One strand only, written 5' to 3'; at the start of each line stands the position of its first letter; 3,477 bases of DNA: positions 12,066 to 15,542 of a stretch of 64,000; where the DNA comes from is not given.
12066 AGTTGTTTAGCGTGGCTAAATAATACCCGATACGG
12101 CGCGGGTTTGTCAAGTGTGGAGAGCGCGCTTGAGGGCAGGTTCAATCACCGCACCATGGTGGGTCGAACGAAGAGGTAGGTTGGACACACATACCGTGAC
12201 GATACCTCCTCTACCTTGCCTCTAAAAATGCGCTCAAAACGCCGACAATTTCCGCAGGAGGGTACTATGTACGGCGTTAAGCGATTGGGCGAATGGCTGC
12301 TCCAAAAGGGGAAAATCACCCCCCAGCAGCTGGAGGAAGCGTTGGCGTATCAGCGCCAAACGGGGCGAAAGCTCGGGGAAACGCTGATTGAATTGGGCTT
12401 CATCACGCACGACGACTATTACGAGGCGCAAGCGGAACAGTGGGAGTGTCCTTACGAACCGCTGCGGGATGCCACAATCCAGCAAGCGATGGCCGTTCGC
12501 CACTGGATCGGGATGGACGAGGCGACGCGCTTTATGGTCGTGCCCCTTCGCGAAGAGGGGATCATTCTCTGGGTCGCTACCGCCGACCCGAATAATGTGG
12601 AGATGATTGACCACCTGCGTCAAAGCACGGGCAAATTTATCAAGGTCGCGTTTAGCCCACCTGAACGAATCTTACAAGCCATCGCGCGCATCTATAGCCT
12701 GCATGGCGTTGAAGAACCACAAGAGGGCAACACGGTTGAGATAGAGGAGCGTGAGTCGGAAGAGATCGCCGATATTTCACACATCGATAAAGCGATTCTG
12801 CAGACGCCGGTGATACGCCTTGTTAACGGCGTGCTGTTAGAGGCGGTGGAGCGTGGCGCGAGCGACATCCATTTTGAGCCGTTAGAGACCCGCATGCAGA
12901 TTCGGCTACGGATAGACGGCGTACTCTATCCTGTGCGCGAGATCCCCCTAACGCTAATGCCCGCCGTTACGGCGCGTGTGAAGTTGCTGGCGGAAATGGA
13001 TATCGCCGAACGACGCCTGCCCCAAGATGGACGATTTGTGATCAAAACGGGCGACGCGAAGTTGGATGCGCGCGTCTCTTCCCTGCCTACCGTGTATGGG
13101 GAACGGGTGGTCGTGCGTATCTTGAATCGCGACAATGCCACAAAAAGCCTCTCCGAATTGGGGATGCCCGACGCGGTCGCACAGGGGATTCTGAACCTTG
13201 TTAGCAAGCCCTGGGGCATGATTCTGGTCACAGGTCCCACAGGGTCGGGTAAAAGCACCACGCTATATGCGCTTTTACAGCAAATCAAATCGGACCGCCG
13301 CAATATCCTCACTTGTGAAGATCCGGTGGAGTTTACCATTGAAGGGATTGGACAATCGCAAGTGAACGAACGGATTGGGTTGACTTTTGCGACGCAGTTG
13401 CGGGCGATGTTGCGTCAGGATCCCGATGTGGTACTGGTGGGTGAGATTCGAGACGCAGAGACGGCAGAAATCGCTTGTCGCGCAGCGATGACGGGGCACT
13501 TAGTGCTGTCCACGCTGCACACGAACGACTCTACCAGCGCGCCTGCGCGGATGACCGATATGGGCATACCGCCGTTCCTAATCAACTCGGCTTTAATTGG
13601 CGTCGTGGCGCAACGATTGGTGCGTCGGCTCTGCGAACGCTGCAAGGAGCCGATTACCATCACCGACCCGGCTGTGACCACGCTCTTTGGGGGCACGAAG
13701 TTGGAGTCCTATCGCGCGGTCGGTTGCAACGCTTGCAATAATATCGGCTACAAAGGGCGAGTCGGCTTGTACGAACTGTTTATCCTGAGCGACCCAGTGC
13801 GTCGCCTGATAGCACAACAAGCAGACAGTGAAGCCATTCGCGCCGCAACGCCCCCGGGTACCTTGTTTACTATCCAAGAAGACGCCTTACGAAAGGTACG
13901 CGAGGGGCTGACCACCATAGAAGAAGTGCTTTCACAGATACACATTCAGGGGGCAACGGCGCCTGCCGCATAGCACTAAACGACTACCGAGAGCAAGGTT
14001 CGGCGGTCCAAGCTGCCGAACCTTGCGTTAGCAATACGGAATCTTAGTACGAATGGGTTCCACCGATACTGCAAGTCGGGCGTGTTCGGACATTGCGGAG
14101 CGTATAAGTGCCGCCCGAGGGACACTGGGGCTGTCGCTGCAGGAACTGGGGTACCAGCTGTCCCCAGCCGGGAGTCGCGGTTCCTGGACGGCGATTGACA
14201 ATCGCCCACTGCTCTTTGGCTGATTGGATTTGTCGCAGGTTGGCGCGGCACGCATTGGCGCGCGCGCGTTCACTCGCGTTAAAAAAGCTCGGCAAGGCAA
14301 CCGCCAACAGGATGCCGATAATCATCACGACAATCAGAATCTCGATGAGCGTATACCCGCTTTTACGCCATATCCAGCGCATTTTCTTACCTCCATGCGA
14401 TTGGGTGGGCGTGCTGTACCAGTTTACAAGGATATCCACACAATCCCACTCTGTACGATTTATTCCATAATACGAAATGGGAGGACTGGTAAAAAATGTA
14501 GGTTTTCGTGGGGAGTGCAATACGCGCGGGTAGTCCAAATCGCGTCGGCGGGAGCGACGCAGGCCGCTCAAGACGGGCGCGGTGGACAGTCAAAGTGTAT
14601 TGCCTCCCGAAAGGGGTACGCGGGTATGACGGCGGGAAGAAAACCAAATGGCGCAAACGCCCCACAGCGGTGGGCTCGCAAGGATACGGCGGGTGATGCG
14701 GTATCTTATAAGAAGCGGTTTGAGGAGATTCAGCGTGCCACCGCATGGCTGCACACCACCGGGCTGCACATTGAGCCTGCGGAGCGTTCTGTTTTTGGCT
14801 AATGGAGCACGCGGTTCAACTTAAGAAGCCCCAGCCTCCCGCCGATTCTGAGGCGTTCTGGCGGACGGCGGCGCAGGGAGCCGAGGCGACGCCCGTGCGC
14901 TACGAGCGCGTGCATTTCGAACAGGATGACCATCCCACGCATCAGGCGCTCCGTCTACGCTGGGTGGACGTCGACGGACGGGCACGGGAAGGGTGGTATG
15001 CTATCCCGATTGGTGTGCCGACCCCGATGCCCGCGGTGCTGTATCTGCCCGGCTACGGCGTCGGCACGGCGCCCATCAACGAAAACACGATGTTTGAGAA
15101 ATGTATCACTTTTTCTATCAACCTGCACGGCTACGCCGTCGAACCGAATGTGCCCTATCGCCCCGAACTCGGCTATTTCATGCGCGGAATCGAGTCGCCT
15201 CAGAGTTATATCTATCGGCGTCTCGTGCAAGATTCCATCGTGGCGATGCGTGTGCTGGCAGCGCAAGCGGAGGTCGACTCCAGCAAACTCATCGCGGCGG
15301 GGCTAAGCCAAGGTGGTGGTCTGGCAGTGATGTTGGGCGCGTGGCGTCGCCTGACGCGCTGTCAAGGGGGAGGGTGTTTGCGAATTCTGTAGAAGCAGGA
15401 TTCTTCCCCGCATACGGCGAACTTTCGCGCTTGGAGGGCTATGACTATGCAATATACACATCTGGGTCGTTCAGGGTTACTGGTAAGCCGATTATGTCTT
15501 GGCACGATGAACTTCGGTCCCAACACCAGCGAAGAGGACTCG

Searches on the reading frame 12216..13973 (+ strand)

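Call 77: search_protein_families(library=pfam, max_evalue=0.001, proteins=[window:12216-13973:+])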
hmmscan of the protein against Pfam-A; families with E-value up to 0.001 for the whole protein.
window:12216-13973:+ (585 aa): 6 families
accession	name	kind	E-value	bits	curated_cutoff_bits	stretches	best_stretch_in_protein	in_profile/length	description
PF00437.27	T2SSE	-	7.7e-133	443.1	24.9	1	197-572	6-369/370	Type II/IV secretion system protein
PF05157.20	MshEN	-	2e-13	50.6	23.1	1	78-162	3-86/90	MshEN domain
PF13401.12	AAA_22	-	6.3e-05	23.7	27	1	334-389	6-60/130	AAA domain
PF25199.1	nSTAND_NTPase5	-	8.7e-05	22.8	34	0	328-376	36-85/145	Novel STAND NTPase 5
PF13191.12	AAA_16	-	0.0004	21.4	32.6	1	332-390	24-85/167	AAA ATPase domain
PF13555.12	AAA_29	-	0.00095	19.3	27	0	333-353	22-42/61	P-loop containing region of AAA domain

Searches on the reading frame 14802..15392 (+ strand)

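Call 77: search_protein_families(library=pfam, max_evalue=0.001, proteins=[window:14802-15392:+])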
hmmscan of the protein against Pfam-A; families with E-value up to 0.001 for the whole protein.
window:14802-15392:+ (196 aa): 1 family
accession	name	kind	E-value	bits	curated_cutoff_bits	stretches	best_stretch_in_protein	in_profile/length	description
PF05448.18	AXE1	-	2.6e-18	66.3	21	1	12-181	20-196/321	Acetyl xylan esterase (AXE1)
